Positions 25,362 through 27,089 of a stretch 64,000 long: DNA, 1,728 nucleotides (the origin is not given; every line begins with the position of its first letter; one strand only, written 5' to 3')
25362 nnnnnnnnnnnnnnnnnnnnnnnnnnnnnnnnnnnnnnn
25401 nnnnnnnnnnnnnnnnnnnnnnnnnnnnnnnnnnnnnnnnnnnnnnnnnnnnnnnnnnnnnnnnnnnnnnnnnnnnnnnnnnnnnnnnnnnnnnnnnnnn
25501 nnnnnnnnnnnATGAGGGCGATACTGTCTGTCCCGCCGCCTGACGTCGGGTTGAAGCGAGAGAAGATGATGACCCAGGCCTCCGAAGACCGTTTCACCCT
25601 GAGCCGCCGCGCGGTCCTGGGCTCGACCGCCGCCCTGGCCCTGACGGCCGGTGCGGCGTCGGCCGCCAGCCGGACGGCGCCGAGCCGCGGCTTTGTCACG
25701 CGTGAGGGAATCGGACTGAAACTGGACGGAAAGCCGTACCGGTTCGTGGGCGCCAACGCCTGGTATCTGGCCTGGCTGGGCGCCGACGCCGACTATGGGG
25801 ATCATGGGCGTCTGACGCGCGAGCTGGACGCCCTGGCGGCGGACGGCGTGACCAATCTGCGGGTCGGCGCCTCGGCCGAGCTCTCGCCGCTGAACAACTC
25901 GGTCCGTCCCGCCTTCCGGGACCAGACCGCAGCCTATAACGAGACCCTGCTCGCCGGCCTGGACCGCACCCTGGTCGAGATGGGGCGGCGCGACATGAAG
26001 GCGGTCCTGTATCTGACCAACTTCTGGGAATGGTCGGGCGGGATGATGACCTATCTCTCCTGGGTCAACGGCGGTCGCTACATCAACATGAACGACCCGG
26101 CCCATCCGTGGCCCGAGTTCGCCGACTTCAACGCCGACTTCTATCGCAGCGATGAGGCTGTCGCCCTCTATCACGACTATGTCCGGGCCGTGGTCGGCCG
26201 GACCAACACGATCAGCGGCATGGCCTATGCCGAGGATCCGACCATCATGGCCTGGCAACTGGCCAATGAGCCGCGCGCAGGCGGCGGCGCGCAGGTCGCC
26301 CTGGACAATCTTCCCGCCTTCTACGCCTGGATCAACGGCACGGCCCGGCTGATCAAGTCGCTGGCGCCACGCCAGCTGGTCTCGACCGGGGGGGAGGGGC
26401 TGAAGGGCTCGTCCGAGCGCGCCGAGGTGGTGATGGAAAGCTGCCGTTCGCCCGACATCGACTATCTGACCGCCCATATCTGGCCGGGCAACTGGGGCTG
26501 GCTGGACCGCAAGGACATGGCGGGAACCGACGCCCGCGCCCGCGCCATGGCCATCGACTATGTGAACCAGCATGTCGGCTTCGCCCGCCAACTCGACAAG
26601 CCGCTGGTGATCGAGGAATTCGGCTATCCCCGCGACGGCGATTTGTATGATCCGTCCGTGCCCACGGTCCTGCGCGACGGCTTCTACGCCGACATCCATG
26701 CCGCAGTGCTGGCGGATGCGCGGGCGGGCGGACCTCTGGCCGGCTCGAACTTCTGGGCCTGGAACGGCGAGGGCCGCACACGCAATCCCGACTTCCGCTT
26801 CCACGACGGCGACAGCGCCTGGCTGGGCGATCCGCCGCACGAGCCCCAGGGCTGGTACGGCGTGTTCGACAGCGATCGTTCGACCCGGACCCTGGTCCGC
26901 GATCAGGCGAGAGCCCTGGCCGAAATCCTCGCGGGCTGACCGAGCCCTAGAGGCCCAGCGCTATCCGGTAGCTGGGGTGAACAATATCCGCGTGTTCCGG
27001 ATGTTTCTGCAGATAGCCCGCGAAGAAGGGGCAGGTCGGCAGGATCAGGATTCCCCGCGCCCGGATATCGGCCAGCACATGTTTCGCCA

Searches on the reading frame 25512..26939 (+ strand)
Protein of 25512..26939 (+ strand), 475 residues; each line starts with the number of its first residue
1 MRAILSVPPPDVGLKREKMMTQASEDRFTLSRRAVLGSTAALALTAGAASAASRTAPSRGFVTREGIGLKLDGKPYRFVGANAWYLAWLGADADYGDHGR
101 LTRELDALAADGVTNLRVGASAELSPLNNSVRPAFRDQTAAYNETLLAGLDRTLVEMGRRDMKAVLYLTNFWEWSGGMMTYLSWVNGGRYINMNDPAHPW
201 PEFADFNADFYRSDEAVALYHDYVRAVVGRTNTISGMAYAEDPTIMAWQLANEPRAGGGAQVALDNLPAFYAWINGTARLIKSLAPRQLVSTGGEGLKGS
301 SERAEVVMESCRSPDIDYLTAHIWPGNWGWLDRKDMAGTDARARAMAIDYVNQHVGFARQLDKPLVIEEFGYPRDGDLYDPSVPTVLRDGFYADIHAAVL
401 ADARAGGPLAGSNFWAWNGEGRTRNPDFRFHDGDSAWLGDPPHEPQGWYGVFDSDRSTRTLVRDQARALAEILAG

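Call 13: search_protein_families(library=pfam, proteins=[window:25512-26939:+], max_evalue=0.00001)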
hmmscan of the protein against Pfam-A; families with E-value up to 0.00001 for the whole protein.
window:25512-26939:+ (475 aa): 0 families

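Call 19: search_protein_families(library=pfam, proteins=[window:25512-26939:+], max_evalue=0.001)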
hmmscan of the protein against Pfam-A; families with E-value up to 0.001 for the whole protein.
window:25512-26939:+ (475 aa): 0 families

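Call 40: search_protein_families(library=ncbifam, proteins=[window:25512-26939:+], max_evalue=0.00001)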
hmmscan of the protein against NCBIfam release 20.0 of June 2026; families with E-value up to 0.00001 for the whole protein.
window:25512-26939:+ (475 aa): 0 families

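Call 75: search_solved_structures(query=window:25512-26939:+, max_evalue=0.01)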
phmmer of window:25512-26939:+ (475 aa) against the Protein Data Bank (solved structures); distinct sequences matched with E-value up to 0.01: 16.
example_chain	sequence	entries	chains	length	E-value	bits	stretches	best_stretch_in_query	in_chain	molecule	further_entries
1uuq_A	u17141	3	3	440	1.8e-110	373.3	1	41-464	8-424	MANNOSYL-OLIGOSACCHARIDE GLUCOSIDASE | MAN5A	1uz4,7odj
4lyp_A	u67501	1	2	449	2.2e-69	237.8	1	62-465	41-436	Exo-beta-1,4-mannosidase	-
4lyq_A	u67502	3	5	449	1.6e-68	235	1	62-465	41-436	Exo-beta-1,4-mannosidase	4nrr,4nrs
4lyr_A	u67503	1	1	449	1.7e-68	234.9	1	62-465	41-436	Exo-beta-1,4-mannosidase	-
9m20_A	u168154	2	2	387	2e-31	112.6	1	58-422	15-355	mannan endo-1,4-beta-mannosidase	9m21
1rh9_A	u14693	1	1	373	2.8e-28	102.3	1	59-424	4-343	endo-beta-mannanase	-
4qp0_A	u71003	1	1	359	1.8e-24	89.7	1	60-375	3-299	Endo-beta-mannanase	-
3pz9_A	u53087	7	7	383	1.4e-20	76.9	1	70-380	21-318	Mannan endo-1,4-beta-mannosidase. Glycosyl Hydrolase family 5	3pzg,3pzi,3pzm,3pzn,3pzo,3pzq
8gf3_A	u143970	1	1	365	6.1e-20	74.8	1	61-373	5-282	GH5 Mannanase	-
6tn6_A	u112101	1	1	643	2.9e-19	72.6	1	71-379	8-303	Mannan endo-1,4-beta-mannosidase. Glycosyl Hydrolase family 5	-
3wh9_A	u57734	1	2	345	2.3e-12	49.8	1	61-333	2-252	Endo-beta-1,4-mannanase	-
3ziz_A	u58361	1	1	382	3.2e-12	49.3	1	66-376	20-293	GH5 ENDO-BETA-1,4-MANNANASE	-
31ao_A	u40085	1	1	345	4.1e-12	49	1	61-333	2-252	Probable mannan endo-1,4-beta-mannosidase A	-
3wfl_A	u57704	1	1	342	3.5e-11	45.9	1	64-331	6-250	beta-mannanase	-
4awe_A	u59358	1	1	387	7.5e-10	41.5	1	59-380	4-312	ENDO-BETA-D-1,4-MANNANASE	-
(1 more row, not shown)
